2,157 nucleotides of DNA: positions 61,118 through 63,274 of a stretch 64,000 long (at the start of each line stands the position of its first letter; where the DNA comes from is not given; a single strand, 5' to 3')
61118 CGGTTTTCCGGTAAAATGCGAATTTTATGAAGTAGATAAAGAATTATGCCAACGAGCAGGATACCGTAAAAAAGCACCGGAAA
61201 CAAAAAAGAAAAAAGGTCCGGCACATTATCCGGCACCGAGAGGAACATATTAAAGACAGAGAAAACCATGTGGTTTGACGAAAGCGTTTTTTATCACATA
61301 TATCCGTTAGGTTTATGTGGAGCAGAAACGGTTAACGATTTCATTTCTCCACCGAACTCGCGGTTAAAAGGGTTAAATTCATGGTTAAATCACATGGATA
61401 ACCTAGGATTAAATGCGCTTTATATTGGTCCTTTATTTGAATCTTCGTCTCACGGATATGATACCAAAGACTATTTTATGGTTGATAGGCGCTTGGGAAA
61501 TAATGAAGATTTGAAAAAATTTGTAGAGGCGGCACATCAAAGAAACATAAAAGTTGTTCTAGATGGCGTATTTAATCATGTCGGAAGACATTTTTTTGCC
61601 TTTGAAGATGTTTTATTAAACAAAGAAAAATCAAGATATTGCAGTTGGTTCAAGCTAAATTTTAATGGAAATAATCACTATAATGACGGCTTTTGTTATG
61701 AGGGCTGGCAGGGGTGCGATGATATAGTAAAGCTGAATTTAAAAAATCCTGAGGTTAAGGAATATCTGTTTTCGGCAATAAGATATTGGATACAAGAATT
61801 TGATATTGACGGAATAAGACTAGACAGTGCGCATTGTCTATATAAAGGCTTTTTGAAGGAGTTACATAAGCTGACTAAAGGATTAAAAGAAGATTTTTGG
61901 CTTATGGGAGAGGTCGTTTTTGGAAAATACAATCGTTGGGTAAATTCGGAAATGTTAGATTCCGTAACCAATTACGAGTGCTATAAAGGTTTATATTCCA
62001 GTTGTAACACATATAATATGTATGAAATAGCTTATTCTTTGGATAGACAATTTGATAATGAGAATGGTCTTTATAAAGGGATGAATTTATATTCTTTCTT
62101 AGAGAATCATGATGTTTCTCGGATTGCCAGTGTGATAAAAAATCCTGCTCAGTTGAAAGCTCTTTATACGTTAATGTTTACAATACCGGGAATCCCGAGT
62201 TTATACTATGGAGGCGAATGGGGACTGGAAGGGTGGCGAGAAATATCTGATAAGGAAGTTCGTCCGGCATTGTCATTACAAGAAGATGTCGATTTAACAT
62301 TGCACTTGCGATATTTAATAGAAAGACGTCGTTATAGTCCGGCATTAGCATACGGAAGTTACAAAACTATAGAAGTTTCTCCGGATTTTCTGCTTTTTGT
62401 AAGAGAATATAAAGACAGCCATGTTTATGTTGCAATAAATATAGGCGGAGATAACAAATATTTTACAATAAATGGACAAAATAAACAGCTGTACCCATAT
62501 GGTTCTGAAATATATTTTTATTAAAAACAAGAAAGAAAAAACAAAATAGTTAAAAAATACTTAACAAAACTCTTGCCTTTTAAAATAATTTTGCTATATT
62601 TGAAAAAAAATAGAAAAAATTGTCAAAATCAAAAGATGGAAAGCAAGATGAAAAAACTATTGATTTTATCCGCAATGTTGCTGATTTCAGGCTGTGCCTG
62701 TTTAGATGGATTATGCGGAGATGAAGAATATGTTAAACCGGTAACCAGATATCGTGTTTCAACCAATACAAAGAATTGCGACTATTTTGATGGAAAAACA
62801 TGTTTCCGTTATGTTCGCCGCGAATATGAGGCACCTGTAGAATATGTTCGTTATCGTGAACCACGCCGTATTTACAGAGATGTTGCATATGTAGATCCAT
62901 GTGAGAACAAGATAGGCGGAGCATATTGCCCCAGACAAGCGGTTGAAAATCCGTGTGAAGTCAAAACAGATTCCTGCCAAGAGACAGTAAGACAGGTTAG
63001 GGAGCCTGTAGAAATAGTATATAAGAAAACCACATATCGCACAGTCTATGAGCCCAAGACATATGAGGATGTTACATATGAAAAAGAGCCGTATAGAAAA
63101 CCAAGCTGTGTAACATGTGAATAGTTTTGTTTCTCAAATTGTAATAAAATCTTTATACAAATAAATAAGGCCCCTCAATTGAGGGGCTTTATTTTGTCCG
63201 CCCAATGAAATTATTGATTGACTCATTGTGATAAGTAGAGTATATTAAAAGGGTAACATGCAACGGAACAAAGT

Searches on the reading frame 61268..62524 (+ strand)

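Call 44: search_protein_families(library=pfam, proteins=[window:61268-62524:+], max_evalue=0.01)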
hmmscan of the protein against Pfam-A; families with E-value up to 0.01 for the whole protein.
window:61268-62524:+ (418 aa): 4 families
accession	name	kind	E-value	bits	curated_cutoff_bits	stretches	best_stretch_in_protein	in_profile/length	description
PF00128.31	Alpha-amylase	-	3.2e-49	168.8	22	1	33-329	18-365/446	Alpha amylase, catalytic domain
PF02638.21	GHL10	-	0.00019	21.1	27.9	1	70-195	58-170/311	Glycosyl hydrolase-like 10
PF18952.6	DUF5696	-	0.0015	17.5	25.6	1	66-115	298-352/612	Family of unknown function (DUF5696)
PF22026.2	Alpha-amylase_C_2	-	0.004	18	27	1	363-402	1-40/78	Alpha-amylase C-terminal domain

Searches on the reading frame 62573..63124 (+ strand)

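Call 8: search_protein_families(library=ncbifam, proteins=[window:62573-63124:+], max_evalue=1)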
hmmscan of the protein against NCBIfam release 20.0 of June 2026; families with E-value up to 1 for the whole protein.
window:62573-63124:+ (183 aa): 2 families
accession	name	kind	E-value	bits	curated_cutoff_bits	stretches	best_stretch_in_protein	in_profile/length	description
NF041355.1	XopQ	equivalog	0.24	10.1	500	1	137-173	238-274/402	type III secretion system effector XopQ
NF046120.1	lipo_SCO0607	equivalog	0.38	10.8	80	1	30-59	8-35/86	SCO0607 family lipoprotein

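Call 44: search_protein_families(library=pfam, proteins=[window:62573-63124:+], max_evalue=0.01)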
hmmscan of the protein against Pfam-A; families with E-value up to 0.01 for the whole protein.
window:62573-63124:+ (183 aa): 0 families
